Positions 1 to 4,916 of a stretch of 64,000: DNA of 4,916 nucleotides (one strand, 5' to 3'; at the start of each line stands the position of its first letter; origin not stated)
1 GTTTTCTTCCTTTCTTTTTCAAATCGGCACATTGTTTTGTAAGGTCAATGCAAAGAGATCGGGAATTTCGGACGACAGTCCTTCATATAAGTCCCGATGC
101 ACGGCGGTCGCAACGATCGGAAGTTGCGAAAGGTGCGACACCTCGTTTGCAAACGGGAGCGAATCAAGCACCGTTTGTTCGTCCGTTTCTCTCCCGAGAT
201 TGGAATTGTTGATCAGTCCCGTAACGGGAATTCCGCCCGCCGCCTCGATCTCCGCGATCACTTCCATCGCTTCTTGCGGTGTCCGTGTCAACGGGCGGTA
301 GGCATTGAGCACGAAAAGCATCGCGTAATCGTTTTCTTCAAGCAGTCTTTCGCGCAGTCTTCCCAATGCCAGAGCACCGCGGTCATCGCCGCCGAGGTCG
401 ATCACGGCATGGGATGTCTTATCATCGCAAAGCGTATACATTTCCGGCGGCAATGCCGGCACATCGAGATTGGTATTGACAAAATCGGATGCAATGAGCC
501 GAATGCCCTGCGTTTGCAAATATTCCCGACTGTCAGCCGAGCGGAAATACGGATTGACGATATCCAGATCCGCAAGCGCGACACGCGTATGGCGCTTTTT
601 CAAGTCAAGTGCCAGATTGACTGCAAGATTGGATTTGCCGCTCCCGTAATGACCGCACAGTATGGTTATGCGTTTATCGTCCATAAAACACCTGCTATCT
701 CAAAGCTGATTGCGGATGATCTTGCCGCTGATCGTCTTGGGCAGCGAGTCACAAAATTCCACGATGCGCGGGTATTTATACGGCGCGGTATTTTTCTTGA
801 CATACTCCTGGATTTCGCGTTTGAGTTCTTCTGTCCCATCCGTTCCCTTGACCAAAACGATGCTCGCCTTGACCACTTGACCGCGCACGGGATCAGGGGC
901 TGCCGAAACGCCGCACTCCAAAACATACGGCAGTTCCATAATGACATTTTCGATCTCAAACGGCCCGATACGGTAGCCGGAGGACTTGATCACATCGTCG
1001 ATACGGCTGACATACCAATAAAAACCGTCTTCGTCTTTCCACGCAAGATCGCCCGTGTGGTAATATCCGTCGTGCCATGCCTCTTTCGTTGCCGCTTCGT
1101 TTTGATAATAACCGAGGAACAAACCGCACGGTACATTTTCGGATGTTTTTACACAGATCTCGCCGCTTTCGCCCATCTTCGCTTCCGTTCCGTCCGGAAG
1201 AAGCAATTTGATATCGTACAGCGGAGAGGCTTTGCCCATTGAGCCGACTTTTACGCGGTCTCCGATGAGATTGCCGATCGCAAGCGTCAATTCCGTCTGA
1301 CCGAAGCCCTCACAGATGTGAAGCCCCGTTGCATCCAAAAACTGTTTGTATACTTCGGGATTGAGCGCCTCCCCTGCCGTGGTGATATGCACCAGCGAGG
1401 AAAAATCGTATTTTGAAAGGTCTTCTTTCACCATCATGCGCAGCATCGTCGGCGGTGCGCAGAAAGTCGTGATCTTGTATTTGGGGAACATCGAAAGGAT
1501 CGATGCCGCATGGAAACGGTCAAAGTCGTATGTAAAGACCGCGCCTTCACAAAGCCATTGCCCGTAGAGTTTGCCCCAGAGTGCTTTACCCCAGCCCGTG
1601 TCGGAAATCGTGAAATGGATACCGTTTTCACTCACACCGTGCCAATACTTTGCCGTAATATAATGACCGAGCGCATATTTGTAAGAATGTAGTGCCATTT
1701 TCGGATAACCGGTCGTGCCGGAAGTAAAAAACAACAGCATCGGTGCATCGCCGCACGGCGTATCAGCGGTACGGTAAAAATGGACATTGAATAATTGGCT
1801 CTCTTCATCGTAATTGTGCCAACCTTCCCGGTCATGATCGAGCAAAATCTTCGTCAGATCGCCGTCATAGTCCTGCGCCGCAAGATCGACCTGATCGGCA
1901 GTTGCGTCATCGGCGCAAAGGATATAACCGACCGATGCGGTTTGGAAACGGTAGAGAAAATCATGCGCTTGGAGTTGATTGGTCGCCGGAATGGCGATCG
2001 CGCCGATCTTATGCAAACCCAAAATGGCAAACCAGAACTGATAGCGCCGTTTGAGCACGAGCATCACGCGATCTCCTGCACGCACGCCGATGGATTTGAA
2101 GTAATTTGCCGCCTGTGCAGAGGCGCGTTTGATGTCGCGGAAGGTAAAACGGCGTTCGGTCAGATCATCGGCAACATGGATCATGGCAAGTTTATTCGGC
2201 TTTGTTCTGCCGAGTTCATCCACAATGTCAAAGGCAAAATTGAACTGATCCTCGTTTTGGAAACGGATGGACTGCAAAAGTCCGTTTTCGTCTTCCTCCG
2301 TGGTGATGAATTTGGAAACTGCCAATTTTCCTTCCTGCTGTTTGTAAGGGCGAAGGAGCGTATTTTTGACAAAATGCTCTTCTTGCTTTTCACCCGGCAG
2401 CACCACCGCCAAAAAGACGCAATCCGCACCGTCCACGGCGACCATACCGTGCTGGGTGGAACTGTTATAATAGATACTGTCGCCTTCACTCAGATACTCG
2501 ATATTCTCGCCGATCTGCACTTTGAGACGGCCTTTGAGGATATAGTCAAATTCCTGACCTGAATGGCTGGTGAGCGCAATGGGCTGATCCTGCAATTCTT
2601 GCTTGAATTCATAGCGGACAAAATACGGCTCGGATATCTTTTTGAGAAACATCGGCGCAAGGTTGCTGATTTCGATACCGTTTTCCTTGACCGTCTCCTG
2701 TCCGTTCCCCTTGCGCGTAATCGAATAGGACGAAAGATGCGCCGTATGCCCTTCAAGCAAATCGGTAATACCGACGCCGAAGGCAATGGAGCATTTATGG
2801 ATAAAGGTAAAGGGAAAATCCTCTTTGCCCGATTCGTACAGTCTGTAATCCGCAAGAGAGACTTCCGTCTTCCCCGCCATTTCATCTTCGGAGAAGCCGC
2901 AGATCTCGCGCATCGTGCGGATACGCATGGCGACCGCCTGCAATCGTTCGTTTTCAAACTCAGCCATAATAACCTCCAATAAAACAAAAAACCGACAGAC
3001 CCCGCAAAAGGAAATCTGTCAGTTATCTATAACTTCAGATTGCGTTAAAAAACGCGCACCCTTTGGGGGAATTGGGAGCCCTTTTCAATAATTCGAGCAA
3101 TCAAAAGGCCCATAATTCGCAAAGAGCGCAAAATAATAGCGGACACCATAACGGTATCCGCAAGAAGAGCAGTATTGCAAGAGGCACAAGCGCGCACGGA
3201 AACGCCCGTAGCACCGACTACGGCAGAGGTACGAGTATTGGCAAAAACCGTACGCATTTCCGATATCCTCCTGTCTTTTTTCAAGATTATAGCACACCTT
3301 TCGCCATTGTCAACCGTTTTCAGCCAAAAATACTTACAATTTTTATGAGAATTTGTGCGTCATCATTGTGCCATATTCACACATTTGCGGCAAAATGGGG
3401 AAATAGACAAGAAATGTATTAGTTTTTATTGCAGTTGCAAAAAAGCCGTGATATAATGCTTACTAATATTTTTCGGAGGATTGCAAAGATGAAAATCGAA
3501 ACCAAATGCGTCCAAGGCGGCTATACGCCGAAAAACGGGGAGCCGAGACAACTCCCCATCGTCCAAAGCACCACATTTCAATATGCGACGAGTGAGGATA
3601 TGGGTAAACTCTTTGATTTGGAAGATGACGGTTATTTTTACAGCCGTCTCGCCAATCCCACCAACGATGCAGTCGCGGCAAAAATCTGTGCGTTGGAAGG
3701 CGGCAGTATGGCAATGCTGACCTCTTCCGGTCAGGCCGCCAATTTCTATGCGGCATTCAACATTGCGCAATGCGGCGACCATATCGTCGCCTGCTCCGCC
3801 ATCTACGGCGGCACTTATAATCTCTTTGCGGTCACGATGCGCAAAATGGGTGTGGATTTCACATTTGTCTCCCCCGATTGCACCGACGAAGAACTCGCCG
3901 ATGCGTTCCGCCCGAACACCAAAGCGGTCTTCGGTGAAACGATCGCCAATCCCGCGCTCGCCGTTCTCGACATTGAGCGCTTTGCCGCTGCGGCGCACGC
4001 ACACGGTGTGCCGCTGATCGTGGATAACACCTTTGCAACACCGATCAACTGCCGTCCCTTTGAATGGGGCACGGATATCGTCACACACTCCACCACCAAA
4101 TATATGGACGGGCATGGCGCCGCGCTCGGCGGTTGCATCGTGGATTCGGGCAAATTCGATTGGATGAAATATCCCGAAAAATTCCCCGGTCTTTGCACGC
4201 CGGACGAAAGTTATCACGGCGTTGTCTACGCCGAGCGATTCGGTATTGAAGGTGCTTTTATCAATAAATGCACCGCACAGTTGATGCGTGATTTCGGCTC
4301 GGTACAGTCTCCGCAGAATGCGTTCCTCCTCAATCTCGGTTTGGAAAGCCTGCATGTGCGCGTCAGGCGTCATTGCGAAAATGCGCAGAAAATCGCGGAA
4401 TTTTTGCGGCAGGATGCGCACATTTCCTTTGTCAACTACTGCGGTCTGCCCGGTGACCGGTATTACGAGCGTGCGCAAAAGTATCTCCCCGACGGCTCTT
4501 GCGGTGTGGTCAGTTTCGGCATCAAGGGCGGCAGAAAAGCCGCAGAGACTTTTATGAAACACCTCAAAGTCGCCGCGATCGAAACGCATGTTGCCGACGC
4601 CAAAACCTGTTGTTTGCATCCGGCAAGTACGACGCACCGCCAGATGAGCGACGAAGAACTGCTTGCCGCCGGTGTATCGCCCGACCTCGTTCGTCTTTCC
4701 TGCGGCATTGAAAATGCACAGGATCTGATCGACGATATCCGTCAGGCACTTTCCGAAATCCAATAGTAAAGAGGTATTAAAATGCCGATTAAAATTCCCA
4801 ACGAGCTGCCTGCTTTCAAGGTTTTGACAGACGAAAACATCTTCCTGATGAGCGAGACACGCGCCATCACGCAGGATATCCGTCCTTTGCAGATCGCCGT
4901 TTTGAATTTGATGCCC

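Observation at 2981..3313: Complete ribosome-mediated attenuator with a long Ile/Leu/Val-rich leader peptide in a Clostridia-class genome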

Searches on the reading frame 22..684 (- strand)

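Call 43: search_protein_families(library=pfam, proteins=[window:22-684:-], max_evalue=0.0001)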
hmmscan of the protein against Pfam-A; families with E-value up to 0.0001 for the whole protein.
seq(221 aa): 2 families
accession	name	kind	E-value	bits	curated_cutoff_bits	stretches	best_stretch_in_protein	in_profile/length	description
PF01656.29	CbiA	-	1.7e-08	34.9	25.4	1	11-161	6-112/125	CobQ/CobB/MinD/ParA nucleotide binding domain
PF10609.15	ParA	-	2.1e-06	27.8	27.1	1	5-45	5-45/246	NUBPL iron-transfer P-loop NTPase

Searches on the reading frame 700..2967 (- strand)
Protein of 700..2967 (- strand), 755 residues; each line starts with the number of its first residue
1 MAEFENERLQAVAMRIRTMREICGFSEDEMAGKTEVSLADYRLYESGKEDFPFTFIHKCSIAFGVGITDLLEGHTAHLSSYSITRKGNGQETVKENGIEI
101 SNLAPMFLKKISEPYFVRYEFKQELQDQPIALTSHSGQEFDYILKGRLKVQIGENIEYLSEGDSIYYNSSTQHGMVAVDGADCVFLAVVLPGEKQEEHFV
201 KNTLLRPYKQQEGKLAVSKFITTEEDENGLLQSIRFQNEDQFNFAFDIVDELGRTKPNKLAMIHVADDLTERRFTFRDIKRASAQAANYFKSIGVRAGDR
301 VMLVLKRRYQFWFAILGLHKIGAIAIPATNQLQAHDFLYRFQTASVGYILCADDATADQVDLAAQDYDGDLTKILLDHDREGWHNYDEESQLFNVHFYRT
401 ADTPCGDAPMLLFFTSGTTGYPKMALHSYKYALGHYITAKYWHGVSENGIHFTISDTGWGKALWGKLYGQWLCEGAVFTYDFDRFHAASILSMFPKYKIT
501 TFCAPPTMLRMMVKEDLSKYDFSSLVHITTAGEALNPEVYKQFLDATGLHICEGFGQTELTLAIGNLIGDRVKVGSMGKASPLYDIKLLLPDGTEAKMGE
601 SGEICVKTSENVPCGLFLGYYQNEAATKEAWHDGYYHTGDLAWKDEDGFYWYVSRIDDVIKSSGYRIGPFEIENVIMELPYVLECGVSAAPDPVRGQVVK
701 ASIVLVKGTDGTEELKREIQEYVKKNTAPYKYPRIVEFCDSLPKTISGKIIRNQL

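Call 8: search_protein_families(library=pfam, proteins=[window:700-2967:-], max_evalue=0.01)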
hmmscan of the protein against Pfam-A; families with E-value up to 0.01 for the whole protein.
window:700-2967:- (755 aa): 4 families
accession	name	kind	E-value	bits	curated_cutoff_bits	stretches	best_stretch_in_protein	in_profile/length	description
PF00501.34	AMP-binding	-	5e-58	197.2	29.9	1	254-621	6-384/384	AMP-binding enzyme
PF13193.12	AMP-binding_C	-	6.9e-21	75.4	24.5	1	671-749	1-76/76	AMP-binding enzyme C-terminal domain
PF07883.17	Cupin_2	-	3e-10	40.1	27.2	1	133-189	14-70/70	Cupin domain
PF12844.13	HTH_19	-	0.0014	18.9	30.2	1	15-73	3-61/64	Helix-turn-helix domain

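Call 16: find_related_loci(query=window:700-2967:-, collection=genome_contigs, flank=2500)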
Query window:700-2967:- (755 aa) in genome_contigs; peptide patterns used: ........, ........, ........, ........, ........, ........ (x = any residue, [..] = any of these).
598 stretches matched a pattern (row limit reached: there are more); 551 encode a relative of the query (tblastn E <= 1e-3); the best 80 are kept; 80 distinct loci.
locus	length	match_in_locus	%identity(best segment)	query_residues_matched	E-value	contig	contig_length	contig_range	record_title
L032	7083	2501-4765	85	1-755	0e+0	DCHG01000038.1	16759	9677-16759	MAG TPA_asm: Clostridiales bacterium UBA1758 UBA1758_contig_18934, whole genome shotgun sequence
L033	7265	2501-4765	80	1-755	0e+0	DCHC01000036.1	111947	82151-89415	MAG TPA_asm: Faecalibacterium sp. UBA1762 UBA1762_contig_18982, whole genome shotgun sequence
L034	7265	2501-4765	79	1-755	0e+0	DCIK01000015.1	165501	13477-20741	MAG TPA_asm: Clostridiales bacterium UBA1728 UBA1728_contig_19662, whole genome shotgun sequence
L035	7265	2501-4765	73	1-755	0e+0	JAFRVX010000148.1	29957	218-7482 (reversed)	MAG: Lachnospiraceae bacterium isolate RGIG2846 Goat_Omasum.Co__c1918143, whole genome shotgun sequence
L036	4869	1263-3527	71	1-755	0e+0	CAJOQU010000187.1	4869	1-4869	uncultured Clostridia bacterium isolate Rumen_Coassembly_mag_859 genome assembly, contig: k87_29472856, whole genome sho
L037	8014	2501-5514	72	9-755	0e+0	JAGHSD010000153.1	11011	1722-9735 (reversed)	MAG: Candidatus Darwinimomas equi isolate E1_MB2_36 c_000000409436, whole genome shotgun sequence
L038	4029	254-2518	71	1-755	0e+0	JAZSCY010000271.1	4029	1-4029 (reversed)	MAG: Eubacteriales bacterium isolate T1900044602_TS20190068.MAGScoT_cleanbin_000033 SGB_705_k141_1379732, whole genome s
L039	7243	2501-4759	70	5-755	0e+0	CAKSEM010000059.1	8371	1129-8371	MAG: uncultured Eubacteriales bacterium isolate REFINED_METABAT215_TOP10_CONTIGS_1500_ASSEMBLY_K77_MERGED__Hadza_MoBio_h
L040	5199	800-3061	71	1-755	0e+0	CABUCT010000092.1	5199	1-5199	MAG TPA_asm: uncultured Ruminococcaceae bacterium isolate MGYG-HGUT-03887 genome assembly, contig: GUT_GENOME247220_92,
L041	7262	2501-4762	71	1-755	0e+0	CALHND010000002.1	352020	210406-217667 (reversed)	MAG TPA_asm: uncultured Clostridia bacterium isolate ERR911963_bin.133_CONCOCT_v1.1_MAG genome assembly, contig: ERZ8245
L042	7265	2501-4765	71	1-755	0e+0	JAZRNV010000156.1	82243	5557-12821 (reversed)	MAG: Acutalibacteraceae bacterium isolate T1900045403_YK20190093.MAGScoT_cleanbin_000002 SGB_6980_k141_838733, whole gen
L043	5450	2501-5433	70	1-755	0e+0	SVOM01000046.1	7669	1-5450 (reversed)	MAG: Oscillospiraceae bacterium isolate SIG565 NODE_40224_length_7669_cov_1.544020, whole genome shotgun sequence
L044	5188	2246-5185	71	1-755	0e+0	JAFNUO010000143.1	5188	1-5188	MAG: Clostridia bacterium isolate RGIG136 Dairy_cattle_Cecum-2__c1232679, whole genome shotgun sequence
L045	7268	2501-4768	70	1-755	0e+0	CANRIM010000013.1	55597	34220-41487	MAG: uncultured Lachnospiraceae bacterium isolate Lapin-019__bin22 genome assembly, contig: Lapin-019__NODE_281_length_5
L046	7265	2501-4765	70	1-755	0e+0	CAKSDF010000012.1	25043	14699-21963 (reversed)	MAG: uncultured Eubacteriales bacterium isolate REFINED_METABAT215_TOP10_CONTIGS_1500_ASSEMBLY_K77_MERGED__Hadza_MoBio_h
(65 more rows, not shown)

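Call 20: find_related_loci(query=window:700-2967:-, collection=metagenome_contigs, flank=1500)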
Query window:700-2967:- (755 aa) in metagenome_contigs; peptide patterns used: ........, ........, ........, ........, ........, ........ (x = any residue, [..] = any of these).
344 stretches matched a pattern; 233 encode a relative of the query (tblastn E <= 1e-3); the best 80 are kept; 80 distinct loci.
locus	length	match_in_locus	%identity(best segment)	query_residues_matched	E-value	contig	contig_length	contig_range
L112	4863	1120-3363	71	8-755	0e+0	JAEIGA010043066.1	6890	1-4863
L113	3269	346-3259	70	1-755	0e+0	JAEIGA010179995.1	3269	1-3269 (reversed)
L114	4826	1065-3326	70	1-755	0e+0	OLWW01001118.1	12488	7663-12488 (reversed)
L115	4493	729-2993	70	1-755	0e+0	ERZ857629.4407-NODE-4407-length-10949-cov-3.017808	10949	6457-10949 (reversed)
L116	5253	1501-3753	69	5-755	0e+0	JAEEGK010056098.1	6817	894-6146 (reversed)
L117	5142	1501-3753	69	5-755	0e+0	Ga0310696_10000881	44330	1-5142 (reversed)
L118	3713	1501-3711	69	5-741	0e+0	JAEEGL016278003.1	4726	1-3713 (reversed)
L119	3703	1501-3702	69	1-735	0e+0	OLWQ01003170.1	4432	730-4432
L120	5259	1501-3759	67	1-755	0e+0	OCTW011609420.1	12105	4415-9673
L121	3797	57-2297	67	8-755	0e+0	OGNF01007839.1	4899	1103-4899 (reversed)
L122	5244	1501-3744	67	9-755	0e+0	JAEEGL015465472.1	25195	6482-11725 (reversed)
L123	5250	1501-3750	65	1-750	0e+0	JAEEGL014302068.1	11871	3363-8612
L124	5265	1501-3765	65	1-755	0e+0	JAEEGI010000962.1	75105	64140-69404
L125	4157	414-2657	66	8-755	0e+0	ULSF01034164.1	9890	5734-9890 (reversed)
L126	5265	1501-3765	65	1-755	0e+0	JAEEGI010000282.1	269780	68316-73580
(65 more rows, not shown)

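Call 59: find_homologous_proteins(query=window:700-2967:-, max_evalue=1e-100)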
Query window:700-2967:- (755 aa): 8000 proteins with E <= 1e-100 among 8000 candidates; the best 120 are listed.
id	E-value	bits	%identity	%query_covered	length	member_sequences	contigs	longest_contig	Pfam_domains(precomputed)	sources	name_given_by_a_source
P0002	0.0e+0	1763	100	100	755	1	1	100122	PF07883.18,PF00501.35,PF13193.13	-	-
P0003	0.0e+0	1518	85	100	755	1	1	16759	PF07883.18,PF00501.35,PF13193.13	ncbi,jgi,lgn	-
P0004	0.0e+0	1501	83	100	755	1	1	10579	PF07883.18,PF00501.35,PF13193.13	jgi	-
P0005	0.0e+0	1485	85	98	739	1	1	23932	PF07883.18,PF00501.35,PF13193.13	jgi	-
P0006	0.0e+0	1443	80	100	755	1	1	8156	PF12844.14,PF07883.18,PF00501.35,PF13193.13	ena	-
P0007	0.0e+0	1415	79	100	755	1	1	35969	PF07883.18,PF00501.35,PF13193.13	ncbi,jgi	-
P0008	0.0e+0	1370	76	100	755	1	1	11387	PF12844.14,PF07883.18,PF00501.35,PF13193.13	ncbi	-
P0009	0.0e+0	1369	76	100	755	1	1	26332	PF07883.18,PF01381.29,PF00501.35,PF13193.13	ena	-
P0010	0.0e+0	1329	74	100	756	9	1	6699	PF12844.14,PF07883.18,PF00501.35,PF13193.13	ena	-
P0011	0.0e+0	1324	74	100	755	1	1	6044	PF12844.14,PF07883.18,PF00501.35,PF13193.13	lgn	-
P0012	0.0e+0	1321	73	100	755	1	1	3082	PF12844.14,PF07883.18,PF01381.29,PF00501.35,PF13193.13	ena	-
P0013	0.0e+0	1316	73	100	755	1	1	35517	PF12844.14,PF07883.18,PF01381.29,PF00501.35,PF13193.13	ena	-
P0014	0.0e+0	1313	73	100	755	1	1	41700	PF07883.18,PF00501.35,PF13193.13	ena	-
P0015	0.0e+0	1307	73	100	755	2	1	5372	PF12844.14,PF07883.18,PF01381.29,PF00501.35,PF13193.13,PF13560.13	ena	-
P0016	0.0e+0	1303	73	100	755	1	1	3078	PF12844.14,PF07883.18,PF01381.29,PF00501.35,PF13193.13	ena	-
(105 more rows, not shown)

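Call 60: find_encoding_contigs(protein=P0004, flank=900, max_places=2)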
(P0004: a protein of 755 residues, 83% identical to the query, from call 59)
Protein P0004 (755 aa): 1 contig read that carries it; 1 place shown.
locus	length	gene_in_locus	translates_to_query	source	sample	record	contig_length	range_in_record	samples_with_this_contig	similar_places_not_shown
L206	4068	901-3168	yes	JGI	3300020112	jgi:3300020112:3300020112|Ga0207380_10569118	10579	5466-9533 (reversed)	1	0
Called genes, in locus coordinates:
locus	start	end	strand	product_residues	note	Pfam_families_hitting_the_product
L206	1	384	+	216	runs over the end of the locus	PF01502:PRA-CH, PF01503:PRA-PH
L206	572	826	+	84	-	-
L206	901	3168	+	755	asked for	PF07883:Cupin_2, PF00501:AMP-binding, PF13193:AMP-binding_C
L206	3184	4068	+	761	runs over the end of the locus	PF07883:Cupin_2, PF00501:AMP-binding, PF13193:AMP-binding_C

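Call 61: find_encoding_contigs(protein=P0005, flank=900, max_places=2)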
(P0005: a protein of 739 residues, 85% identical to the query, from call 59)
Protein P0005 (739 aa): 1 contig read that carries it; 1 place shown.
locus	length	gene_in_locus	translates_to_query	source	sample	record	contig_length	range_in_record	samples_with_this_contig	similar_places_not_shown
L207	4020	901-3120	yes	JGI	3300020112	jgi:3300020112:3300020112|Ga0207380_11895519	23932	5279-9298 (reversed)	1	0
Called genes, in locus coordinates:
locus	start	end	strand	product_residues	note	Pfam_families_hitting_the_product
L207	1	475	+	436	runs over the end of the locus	PF00278:Orn_DAP_Arg_deC, PF02784:Orn_Arg_deC_N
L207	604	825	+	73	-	-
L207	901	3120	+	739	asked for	PF07883:Cupin_2, PF00501:AMP-binding, PF13193:AMP-binding_C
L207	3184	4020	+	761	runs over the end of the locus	PF07883:Cupin_2, PF00501:AMP-binding, PF13193:AMP-binding_C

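Call 62: find_encoding_contigs(protein=P0006, flank=900, max_places=2)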
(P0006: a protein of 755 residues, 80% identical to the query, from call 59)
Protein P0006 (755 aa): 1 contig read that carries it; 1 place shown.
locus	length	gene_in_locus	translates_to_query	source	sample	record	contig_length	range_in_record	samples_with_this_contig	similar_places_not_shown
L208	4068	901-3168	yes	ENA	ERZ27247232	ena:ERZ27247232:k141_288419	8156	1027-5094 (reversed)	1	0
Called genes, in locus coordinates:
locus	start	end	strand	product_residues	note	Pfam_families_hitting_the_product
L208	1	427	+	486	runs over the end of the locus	PF03577:Peptidase_C69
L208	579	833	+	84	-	-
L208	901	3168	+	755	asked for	PF12844:HTH_19 (weak), PF07883:Cupin_2, PF00501:AMP-binding, PF13193:AMP-binding_C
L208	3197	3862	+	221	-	-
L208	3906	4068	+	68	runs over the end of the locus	PF12797:Fer4_2 (faint), PF12837:Fer4_6 (faint), PF13237:Fer4_10 (faint), PF00037:Fer4 (faint), PF14697:Fer4_21 (weak), PF12838:Fer4_7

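Call 63: find_encoding_contigs(protein=P0008, flank=900, max_places=2)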
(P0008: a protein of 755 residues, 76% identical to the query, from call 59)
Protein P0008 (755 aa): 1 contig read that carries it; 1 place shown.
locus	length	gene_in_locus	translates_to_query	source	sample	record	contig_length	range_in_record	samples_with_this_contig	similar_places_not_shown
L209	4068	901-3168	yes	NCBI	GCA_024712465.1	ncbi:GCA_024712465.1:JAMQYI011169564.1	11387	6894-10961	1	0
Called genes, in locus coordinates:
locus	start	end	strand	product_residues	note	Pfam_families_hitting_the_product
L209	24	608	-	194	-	PF01195:Pept_tRNA_hydro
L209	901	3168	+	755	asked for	PF12844:HTH_19 (weak), PF07883:Cupin_2, PF00501:AMP-binding, PF13193:AMP-binding_C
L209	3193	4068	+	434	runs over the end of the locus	?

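Call 64: find_encoding_contigs(protein=P0009, flank=900, max_places=2)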
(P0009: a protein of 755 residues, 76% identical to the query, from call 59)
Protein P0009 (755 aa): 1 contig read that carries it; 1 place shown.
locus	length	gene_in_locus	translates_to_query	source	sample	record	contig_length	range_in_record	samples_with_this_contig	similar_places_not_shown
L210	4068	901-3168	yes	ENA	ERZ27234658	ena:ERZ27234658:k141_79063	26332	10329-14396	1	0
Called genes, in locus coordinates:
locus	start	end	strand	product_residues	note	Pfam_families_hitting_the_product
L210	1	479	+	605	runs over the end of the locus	PF00496:SBP_bac_5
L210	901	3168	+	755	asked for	PF01381:HTH_3 (weak), PF07883:Cupin_2, PF00501:AMP-binding, PF13193:AMP-binding_C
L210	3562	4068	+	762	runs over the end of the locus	PF01381:HTH_3 (weak), PF07883:Cupin_2, PF00501:AMP-binding, PF13193:AMP-binding_C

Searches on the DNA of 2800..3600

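Call 4: search_rna_families(source=window, start=2800, end=3600, threshold=evalue, max_evalue=10, show_alignments=3)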
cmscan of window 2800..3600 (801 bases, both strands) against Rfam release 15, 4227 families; matches with E-value up to 10: 2.
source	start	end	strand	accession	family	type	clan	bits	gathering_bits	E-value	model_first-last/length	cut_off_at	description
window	3328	3372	-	RF00026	U6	Gene; snRNA; splicing;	CL00009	13.2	44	2.6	1-105/105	no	U6 spliceosomal RNA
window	3312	3420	+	RF02081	STnc550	Gene; sRNA;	-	12.9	48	1.4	199-304/388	no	Enterobacterial sRNA STnc550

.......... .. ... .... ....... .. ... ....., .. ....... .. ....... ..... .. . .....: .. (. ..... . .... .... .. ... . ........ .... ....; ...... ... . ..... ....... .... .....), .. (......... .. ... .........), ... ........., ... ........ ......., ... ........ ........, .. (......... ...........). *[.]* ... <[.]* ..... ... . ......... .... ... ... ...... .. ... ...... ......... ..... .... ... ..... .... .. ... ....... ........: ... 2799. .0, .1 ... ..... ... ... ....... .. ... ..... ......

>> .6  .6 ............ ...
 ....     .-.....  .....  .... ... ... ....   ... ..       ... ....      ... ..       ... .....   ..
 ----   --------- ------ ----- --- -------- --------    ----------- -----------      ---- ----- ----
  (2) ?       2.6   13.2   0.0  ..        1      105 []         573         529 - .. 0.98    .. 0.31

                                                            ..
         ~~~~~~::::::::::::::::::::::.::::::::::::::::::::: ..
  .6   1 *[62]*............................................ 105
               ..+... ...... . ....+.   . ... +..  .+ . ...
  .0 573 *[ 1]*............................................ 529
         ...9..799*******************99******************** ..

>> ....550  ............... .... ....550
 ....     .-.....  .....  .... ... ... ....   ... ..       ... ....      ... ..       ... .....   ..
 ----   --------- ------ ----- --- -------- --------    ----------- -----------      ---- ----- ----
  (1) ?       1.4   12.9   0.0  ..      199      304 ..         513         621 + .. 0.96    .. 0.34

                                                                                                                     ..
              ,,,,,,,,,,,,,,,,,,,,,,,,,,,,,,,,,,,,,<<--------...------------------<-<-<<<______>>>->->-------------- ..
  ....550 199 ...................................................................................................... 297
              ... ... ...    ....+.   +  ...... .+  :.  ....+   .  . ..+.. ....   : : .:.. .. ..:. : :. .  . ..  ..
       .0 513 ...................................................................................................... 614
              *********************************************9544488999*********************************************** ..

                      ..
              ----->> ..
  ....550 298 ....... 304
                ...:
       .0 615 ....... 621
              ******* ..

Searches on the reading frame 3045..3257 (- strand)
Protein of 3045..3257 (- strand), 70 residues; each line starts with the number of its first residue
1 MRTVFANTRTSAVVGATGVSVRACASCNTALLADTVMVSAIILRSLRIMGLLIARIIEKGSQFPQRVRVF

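Call 8: search_protein_families(library=pfam, proteins=[window:3045-3257:-], max_evalue=0.01)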
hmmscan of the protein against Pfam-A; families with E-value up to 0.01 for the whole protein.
window:3045-3257:- (70 aa): 0 families

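Call 23: find_homologous_proteins(query=window:3048-3257:-, max_evalue=10)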
Query seq(70 aa) (70 aa): 1 proteins with E <= 10 among 2 candidates.
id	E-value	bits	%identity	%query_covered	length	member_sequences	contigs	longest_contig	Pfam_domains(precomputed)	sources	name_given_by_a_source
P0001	1.0e-34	134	100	100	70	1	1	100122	-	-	-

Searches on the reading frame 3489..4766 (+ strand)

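Call 8: search_protein_families(library=pfam, proteins=[window:3489-4766:+], max_evalue=0.01)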
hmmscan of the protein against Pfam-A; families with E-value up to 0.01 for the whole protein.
window:3489-4766:+ (425 aa): 2 families
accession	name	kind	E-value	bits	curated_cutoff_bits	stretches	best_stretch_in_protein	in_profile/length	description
PF01053.26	Cys_Met_Meta_PP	-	2.5e-117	392.1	27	1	4-421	1-380/381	Cys/Met metabolism PLP-dependent enzyme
PF01041.23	DegT_DnrJ_EryC1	-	0.0088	15.7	19.8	0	57-182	24-148/360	DegT/DnrJ/EryC1/StrS aminotransferase family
